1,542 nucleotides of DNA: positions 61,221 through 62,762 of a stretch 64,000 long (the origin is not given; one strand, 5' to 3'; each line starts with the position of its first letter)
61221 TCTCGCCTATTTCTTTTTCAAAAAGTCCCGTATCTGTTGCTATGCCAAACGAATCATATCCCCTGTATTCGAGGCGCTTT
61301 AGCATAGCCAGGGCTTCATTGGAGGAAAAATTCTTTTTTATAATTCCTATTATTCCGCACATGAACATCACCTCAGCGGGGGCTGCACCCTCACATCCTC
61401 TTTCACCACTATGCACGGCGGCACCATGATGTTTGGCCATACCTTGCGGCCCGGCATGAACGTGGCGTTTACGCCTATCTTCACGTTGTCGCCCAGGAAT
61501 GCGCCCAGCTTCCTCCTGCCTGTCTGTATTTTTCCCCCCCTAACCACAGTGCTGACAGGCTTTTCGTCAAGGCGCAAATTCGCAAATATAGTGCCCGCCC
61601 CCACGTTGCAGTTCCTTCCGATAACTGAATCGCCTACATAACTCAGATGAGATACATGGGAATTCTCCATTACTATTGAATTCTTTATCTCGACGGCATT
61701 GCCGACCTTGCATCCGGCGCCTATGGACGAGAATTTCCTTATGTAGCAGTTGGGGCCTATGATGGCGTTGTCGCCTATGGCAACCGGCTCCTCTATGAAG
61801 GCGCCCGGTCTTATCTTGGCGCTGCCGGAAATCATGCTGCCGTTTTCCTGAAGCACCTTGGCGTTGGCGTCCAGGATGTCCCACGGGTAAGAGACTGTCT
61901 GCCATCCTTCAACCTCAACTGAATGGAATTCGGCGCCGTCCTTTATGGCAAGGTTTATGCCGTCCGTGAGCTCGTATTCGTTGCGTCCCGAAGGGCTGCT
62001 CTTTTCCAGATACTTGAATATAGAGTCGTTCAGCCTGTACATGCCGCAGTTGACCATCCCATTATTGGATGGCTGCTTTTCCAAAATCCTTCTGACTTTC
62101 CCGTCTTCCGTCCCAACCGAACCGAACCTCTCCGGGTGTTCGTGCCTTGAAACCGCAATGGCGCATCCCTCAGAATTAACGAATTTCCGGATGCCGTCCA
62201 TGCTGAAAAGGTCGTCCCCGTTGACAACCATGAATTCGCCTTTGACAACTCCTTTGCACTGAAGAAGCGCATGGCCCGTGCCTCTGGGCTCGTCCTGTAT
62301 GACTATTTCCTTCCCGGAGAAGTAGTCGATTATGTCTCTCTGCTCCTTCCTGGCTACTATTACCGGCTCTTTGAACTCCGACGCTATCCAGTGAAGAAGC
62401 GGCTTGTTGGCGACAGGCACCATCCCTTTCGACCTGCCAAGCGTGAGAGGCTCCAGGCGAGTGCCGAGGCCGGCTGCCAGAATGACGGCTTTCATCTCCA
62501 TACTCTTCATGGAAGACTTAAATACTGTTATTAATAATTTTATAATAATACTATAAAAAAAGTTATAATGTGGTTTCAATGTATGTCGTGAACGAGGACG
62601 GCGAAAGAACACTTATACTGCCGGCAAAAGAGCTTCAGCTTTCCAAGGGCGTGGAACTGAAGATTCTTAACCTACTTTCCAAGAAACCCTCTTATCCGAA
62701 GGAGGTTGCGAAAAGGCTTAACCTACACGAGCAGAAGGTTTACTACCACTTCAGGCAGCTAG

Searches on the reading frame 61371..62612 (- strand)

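Call 60: search_protein_families(library=pfam, proteins=[window:61371-62612:-], max_evalue=0.00001)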
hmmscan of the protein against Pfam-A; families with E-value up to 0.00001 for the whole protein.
window:61371-62612:- (414 aa): 6 families
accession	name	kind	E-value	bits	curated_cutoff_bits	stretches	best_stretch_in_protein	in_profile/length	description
PF00483.29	NTP_transferase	-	2.9e-25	89.7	21.2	1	41-255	1-244/245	Nucleotidyl transferase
PF00132.30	Hexapep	-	6.7e-16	57.7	27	1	261-293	4-36/36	Bacterial transferase hexapeptide (six repeats)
PF25084.1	LbH_EIF2B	-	7.5e-13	48.8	54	1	266-342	11-86/105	EIF2B subunit epsilon LbH domain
PF12804.13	NTP_transf_3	-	5.6e-07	30.3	27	1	42-159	1-125/160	MobA-like NTP transferase domain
PF25087.1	GMPPB_C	-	1.1e-06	28.8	39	0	278-344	6-72/110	GMPPB C-terminal domain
PF24894.1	Hexapep_GlmU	-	9.5e-06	26.1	23.3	0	295-350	19-73/104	GlmU-like, C-terminal hexapeptide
